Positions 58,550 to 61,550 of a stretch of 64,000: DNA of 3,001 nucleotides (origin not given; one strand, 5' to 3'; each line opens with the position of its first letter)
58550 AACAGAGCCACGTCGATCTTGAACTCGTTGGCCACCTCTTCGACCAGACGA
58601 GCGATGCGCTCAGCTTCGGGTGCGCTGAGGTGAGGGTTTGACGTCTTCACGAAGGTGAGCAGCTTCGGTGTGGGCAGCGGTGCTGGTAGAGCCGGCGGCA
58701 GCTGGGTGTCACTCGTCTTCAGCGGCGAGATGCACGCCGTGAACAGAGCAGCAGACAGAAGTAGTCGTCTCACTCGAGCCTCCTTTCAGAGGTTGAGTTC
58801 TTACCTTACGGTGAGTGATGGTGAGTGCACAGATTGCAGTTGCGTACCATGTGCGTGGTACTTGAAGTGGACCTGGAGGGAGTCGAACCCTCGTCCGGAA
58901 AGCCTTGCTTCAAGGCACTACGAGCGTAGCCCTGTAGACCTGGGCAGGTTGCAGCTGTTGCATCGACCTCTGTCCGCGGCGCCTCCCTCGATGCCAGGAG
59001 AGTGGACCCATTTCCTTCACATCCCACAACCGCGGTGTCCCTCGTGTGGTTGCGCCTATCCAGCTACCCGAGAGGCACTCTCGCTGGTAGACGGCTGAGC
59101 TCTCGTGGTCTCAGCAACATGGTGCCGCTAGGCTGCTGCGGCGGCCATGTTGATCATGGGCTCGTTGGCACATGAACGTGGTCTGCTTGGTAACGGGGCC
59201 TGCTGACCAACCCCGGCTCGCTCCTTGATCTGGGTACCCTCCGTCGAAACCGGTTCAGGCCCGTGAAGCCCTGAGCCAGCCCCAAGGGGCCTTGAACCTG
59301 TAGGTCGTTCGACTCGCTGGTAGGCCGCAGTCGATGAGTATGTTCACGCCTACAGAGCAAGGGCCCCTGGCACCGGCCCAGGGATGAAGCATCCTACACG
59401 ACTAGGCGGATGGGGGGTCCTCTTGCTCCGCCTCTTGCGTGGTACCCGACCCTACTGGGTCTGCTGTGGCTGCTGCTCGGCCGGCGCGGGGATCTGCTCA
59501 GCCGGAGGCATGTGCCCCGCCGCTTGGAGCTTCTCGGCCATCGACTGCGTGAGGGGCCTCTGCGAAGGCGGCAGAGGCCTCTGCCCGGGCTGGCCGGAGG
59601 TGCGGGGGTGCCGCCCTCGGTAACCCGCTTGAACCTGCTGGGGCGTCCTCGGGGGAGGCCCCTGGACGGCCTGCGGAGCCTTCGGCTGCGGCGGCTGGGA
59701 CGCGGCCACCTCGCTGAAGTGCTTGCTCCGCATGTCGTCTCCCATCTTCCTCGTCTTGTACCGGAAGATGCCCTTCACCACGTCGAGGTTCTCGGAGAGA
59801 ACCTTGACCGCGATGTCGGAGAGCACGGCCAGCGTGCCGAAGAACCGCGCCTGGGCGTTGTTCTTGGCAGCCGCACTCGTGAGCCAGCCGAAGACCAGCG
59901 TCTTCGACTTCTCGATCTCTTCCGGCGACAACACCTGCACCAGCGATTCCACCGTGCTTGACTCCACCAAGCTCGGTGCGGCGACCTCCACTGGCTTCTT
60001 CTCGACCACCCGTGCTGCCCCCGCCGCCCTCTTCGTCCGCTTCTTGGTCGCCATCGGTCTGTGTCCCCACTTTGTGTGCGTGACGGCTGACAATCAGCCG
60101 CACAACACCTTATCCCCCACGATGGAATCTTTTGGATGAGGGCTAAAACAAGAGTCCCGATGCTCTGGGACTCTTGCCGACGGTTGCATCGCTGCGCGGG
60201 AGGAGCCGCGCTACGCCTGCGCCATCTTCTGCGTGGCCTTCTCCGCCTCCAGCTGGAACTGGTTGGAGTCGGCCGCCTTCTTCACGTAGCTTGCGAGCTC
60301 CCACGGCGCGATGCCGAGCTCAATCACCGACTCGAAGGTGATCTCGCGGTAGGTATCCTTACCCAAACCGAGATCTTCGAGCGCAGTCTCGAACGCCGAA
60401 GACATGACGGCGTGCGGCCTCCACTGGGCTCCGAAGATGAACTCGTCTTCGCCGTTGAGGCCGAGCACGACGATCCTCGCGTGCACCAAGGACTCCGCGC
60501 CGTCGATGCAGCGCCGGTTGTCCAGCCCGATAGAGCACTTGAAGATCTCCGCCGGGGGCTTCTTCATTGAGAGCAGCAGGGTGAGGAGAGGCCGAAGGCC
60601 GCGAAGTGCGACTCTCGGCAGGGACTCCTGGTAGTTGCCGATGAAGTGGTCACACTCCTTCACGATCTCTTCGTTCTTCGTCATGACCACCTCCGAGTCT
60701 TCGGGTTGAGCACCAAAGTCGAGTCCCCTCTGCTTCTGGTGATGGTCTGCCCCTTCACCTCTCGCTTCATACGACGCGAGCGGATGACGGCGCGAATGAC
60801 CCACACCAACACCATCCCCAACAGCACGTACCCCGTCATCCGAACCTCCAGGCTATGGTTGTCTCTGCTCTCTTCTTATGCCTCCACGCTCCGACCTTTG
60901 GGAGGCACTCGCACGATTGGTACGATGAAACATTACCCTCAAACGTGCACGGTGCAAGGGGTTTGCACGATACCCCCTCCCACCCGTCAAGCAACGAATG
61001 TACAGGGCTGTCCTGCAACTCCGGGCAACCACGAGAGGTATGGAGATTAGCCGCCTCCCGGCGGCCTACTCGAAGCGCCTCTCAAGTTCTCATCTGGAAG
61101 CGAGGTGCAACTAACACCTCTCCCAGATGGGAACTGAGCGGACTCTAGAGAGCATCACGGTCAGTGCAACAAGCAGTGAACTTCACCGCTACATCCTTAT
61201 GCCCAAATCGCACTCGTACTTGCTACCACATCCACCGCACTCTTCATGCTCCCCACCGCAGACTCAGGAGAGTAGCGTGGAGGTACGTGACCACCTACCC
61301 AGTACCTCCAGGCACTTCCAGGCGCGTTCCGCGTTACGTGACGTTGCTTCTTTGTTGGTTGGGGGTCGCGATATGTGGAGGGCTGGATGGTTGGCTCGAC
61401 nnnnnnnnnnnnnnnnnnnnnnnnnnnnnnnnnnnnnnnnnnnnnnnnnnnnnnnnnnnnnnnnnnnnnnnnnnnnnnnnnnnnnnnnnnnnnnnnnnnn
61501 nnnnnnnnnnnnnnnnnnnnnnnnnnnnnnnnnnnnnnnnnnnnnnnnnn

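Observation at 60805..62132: Membrane GGDEF diguanylate cyclase behind a ~500 bp low-GC noncoding region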

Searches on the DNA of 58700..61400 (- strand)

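Call 8: search_rna_families(source=window, start=58700, end=61400, threshold=evalue, max_evalue=1, show_alignments=1)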
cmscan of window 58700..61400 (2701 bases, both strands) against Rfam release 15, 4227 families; matches with E-value up to 1: 2.
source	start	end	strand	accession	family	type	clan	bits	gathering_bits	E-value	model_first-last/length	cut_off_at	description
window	58865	59262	-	RF00023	tmRNA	Gene;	CL00001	100.2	47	2.6e-39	1-374/374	no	transfer-messenger RNA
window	58879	58921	-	RF01763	Guanidine-III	Cis-reg; riboswitch;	-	19.2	36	0.5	1-67/67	no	Guanidine-III riboswitch aptamer (yKKC-III)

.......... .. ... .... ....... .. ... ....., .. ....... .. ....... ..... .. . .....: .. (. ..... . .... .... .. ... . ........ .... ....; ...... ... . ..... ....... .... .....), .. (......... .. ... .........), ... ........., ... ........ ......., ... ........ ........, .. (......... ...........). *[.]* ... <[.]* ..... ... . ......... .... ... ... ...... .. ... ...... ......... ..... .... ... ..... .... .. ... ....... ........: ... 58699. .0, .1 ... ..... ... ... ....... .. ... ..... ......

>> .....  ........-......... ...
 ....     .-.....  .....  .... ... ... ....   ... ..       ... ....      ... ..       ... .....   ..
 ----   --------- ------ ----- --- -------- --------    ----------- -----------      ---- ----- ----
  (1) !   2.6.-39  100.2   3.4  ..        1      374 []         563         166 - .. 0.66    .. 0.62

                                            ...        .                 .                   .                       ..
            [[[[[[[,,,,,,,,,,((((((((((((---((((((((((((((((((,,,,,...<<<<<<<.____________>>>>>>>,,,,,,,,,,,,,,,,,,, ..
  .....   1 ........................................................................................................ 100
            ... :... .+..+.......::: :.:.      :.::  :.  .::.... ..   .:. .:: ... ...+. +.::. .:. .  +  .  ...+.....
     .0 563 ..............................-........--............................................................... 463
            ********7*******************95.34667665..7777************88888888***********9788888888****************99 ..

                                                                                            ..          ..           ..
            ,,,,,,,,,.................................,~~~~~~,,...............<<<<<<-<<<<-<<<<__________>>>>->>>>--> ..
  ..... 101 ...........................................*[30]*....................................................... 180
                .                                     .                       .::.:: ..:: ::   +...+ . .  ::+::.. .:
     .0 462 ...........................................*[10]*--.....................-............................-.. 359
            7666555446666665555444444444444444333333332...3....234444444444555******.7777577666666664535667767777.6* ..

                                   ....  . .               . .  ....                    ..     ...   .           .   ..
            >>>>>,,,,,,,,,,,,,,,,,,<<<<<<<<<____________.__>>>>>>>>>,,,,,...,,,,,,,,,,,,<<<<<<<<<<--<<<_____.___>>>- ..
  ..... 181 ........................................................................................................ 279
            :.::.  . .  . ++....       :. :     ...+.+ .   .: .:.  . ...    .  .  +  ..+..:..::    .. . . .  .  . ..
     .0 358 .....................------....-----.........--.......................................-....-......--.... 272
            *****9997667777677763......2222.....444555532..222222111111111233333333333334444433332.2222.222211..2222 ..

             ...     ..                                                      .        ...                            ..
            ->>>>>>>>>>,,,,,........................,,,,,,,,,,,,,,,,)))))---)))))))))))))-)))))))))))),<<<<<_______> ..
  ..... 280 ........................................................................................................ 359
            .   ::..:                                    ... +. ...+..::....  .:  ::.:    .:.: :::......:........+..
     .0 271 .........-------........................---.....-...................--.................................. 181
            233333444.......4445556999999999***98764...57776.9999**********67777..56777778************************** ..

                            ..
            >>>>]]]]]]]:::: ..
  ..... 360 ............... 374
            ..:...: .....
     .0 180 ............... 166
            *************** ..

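Call 38: search_rna_families(source=window, start=60830, end=61300, threshold=evalue, max_evalue=10, show_alignments=3)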
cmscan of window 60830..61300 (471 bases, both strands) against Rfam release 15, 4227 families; matches with E-value up to 10: 5.
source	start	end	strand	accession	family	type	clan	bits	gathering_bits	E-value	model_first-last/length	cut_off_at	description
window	61071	61146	-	RF03806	mir-2007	Gene; miRNA;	-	20.8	100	0.13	1-90/90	no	mir-2007 microRNA precursor family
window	61080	61141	-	RF04302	mir-506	Gene; miRNA;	CL00140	18.1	84.5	0.54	1-81/81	no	mir-506 microRNA precursor family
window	61254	61300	-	RF04107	mir-5391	Gene; miRNA;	-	14.6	99.3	4.4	22-68/68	5'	mir-5391 microRNA precursor family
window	60994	61071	-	RF02866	ncS16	Gene; sRNA;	-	14.5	48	3.3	1-83/83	no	Burkholderia sRNA 16 (Bc_KC_sr1)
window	61087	61133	-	RF03072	raiA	Cis-reg; riboswitch;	-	9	101.3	8.3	1-209/209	no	raiA RNA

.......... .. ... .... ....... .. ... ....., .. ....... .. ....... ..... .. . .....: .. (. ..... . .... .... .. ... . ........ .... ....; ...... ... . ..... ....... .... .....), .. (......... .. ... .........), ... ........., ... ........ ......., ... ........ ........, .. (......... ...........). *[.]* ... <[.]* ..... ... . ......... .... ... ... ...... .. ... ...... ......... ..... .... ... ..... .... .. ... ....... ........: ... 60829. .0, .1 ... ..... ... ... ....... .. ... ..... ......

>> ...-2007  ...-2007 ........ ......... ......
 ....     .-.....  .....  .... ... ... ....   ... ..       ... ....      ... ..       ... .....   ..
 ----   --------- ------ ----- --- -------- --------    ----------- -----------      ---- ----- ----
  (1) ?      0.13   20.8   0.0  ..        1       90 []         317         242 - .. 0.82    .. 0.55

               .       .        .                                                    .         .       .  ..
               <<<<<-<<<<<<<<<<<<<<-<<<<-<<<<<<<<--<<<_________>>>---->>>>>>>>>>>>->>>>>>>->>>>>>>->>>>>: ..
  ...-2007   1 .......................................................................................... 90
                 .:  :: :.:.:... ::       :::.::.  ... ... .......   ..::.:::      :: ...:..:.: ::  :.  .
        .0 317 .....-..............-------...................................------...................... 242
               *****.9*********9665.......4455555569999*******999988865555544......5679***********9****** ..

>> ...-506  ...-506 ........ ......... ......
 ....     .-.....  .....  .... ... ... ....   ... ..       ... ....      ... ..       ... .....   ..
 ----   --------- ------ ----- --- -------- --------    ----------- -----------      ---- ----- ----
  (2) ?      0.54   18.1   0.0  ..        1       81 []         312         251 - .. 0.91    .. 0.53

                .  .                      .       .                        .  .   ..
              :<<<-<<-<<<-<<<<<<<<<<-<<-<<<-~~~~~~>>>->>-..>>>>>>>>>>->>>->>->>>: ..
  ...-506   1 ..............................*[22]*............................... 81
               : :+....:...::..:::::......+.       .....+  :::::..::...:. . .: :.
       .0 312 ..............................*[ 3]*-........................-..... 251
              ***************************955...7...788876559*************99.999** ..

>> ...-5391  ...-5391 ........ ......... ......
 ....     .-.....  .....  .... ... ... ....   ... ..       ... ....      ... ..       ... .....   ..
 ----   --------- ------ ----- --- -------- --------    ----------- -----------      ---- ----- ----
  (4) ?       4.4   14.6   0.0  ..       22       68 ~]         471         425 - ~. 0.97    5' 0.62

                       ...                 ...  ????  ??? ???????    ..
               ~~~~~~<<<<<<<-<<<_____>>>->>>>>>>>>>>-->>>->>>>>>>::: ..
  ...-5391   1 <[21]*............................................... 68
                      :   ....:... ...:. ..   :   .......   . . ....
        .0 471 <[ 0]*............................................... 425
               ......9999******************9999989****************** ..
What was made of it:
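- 60840..61286 (.): Conserved gene-free element, 447 bp. No Rfam match (calls 8, 38).
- On c-di-GMP riboswitches and any other Rfam RNA family: At E up to 10, the hits are microRNA-precursor models (which merely reflect a long hairpin), one Burkholderia sRNA model and a raiA model, all far below their gathering scores (calls 8, 38).
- Closest known: Promoter-proximal structured phage RNAs and leaders. Different: No sequence or model match to any Rfam family (calls 8, 38).
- No match to c-di-GMP-I, c-di-GMP-II or any other Rfam riboswitch, even at E up to 10 (calls 8, 38).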

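Call 91: build_rna_model(alignment_id=A6)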
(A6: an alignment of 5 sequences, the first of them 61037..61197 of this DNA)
Model R1 built from alignment A6 (5 sequences, 175 columns); structure: RNAalifold consensus.
model positions 163; base pairs 47; branch points 3; effective number of sequences 1.47; information 0.589 bits per position. Calibrated on 0.2 Mb of random sequence (short: E-values are rough).
structure used (alignment columns):
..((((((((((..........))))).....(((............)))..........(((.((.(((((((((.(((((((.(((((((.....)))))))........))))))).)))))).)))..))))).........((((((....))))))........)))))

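Call 92: search_with_rna_model(model_id=R1, sources=[window, L001, L003, L004, L005, L006, L007, L031, L032, L038, L039, L041, L042], max_evalue=1)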
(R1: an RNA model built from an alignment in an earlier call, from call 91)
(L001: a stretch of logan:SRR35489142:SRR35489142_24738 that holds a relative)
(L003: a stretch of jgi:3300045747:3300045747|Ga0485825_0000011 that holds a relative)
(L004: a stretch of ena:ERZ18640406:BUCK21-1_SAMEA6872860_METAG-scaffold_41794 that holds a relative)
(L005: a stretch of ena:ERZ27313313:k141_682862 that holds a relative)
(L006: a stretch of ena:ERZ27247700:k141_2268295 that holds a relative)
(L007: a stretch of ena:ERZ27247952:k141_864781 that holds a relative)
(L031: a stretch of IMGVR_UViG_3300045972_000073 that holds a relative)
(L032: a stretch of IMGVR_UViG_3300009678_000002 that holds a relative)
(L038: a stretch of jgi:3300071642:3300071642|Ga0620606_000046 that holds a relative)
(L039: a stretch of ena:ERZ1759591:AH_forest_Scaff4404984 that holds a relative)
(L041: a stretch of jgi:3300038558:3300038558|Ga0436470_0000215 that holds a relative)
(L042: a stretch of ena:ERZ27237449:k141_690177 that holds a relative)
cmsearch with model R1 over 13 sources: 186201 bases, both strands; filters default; matches with E-value up to 1: 12.
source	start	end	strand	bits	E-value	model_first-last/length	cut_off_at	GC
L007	284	445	-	172.8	1.1e-43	1-163/163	no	0.59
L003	9674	9836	-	161.9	8.9e-41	1-163/163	no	0.56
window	61037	61197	-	161.6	1.1e-40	1-163/163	no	0.56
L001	9637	9797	-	161.6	1.1e-40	1-163/163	no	0.56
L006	1016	1176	-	150.4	1e-37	1-163/163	no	0.53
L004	449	622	-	123.3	1.6e-30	1-163/163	no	0.56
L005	397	570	-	123.3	1.6e-30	1-163/163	no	0.56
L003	9672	9834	+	25.6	0.00017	1-163/163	no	0.56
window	61035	61203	+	24.9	0.00026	1-163/163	no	0.56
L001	9635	9803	+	24.9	0.00026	1-163/163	no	0.56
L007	282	451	+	21.4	0.0022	1-163/163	no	0.59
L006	1002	1168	+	20.1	0.0048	1-163/163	no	0.54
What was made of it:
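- Tried and rejected: There is none elsewhere in the window or in the two other cyclase-carrying phage loci (call 92).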

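Call 99: search_dna_similar(query=window:58865-59262:-, collection=phages, mode=distant, max_rows=10, max_evalue=0.001)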
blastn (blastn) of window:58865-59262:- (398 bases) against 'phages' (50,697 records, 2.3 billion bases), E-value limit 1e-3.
Records with a match: 3; places in all: 3; records where one place covers at least 80% of the query: 0.
Best place of each record, by identity: 95-99% 2; 60-80% 1.
By first word of the organism name: uncultured 2; Myxococcus 1.
By host as written in the record: - 2; Myxococcus sp. 1.
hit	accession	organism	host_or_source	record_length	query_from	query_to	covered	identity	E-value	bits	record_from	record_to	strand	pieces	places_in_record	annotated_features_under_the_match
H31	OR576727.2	Myxococcus phage Mx1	Myxococcus sp.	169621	1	84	21%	78.8%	1e-8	66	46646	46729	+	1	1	none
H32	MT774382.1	uncultured phage cr10_1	human feces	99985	367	396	8%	96.7%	8e-4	51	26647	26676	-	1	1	transfer-messenger RNA, SsrA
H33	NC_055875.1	uncultured phage cr10_1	human feces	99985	367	396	8%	96.7%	8e-4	51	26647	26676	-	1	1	transfer-messenger RNA, SsrA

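Call 101: get_annotated_region(hit=H31, flank=7000)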
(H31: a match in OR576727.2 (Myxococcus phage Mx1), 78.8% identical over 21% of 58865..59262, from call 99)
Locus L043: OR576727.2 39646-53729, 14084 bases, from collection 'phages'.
description: Myxococcus phage Mx1, complete genome.
organism: Myxococcus phage Mx1 (NCBI taxid 2994995)
taxonomy: Viruses; Duplodnaviria; Heunggongvirae; Uroviricota; Caudoviricetes
host: Myxococcus sp.; source: cow dung; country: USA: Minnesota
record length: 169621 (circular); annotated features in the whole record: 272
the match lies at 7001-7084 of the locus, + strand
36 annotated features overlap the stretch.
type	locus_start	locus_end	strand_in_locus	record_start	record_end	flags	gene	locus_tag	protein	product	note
CDS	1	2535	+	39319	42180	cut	-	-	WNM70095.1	tail sheath protein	-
CDS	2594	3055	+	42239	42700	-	-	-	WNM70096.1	hypothetical protein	-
CDS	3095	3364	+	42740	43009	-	-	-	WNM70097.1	RNA ligase A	-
CDS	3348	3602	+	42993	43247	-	-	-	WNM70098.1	hypothetical protein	-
tRNA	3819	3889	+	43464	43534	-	-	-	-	tRNA-Lys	-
tRNA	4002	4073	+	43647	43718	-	-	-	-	tRNA-Gln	-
CDS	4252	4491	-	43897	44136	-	-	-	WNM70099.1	hypothetical protein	-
tRNA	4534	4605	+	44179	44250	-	-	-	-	tRNA-Thr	-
CDS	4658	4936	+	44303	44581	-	-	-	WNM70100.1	hypothetical protein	-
tRNA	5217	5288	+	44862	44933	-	-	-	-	tRNA-Glu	-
tRNA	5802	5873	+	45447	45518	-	-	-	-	tRNA-Ile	-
CDS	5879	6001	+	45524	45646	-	-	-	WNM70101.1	hypothetical protein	-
tRNA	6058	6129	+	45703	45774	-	-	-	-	tRNA-Asp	-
tRNA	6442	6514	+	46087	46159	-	-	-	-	tRNA-Phe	-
CDS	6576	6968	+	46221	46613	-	-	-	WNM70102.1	hypothetical protein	-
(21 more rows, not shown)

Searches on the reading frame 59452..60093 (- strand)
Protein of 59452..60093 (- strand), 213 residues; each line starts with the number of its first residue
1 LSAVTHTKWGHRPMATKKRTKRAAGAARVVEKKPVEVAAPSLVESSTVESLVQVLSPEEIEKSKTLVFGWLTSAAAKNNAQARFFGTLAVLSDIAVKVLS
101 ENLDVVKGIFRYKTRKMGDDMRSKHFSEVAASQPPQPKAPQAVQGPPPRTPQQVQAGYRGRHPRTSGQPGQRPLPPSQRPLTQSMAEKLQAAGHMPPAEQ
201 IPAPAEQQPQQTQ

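Call 6: search_protein_families(library=pfam, proteins=[window:59452-60093:-], max_evalue=0.01)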
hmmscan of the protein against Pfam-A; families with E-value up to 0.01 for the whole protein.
window:59452-60093:- (213 aa): 0 families

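Call 9: search_protein_families(library=phrogs, proteins=[window:59452-60093:-], max_evalue=0.001)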
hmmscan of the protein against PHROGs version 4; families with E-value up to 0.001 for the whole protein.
window:59452-60093:- (213 aa): 0 families

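Call 76: find_homologous_proteins(query=window:59452-60054:-, max_evalue=0.001)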
Query window:59452-60054:- (200 aa): 3 proteins with E <= 0.001 among 358 candidates.
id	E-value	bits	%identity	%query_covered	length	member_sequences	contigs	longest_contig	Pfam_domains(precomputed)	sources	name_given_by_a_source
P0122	8.0e-121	419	100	100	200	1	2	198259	-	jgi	jgi:hypothetical protein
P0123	7.4e-65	236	62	100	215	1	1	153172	-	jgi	jgi:hypothetical protein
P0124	5.6e-13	67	80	26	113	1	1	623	-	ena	-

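Call 103: search_protein_families(library=padloc, proteins=[window:59452-60054:-], max_evalue=0.01)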
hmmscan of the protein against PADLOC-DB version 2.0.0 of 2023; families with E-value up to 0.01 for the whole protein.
window:59452-60054:- (200 aa): 0 families

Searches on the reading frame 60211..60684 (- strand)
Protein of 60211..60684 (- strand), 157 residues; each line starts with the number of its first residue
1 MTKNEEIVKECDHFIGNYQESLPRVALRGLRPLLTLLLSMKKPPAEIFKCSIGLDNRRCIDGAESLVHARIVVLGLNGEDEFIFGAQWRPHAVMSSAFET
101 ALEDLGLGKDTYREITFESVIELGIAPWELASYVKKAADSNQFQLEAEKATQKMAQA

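Call 40: find_homologous_proteins(query=window:60211-60684:-, max_evalue=0.001)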
Query window:60211-60684:- (157 aa): 1 proteins with E <= 0.001 among 52 candidates.
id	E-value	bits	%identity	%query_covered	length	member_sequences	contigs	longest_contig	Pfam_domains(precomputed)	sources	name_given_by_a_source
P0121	5.1e-98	343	100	100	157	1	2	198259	-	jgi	jgi:hypothetical protein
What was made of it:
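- Tried and rejected: Searches with the neighbouring 157-aa and 200-aa proteins found only the same lineages (calls 40, 76).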

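Call 103: search_protein_families(library=padloc, proteins=[window:60211-60684:-], max_evalue=0.01)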
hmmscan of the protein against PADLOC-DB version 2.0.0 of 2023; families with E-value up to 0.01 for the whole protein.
window:60211-60684:- (157 aa): 0 families

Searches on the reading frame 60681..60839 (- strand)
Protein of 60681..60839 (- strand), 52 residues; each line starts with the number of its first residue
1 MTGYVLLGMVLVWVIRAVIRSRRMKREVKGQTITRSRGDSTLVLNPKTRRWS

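Call 103: search_protein_families(library=padloc, proteins=[window:60681-60839:-], max_evalue=0.01)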
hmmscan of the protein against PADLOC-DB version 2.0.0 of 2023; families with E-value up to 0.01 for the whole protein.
window:60681-60839:- (52 aa): 0 families
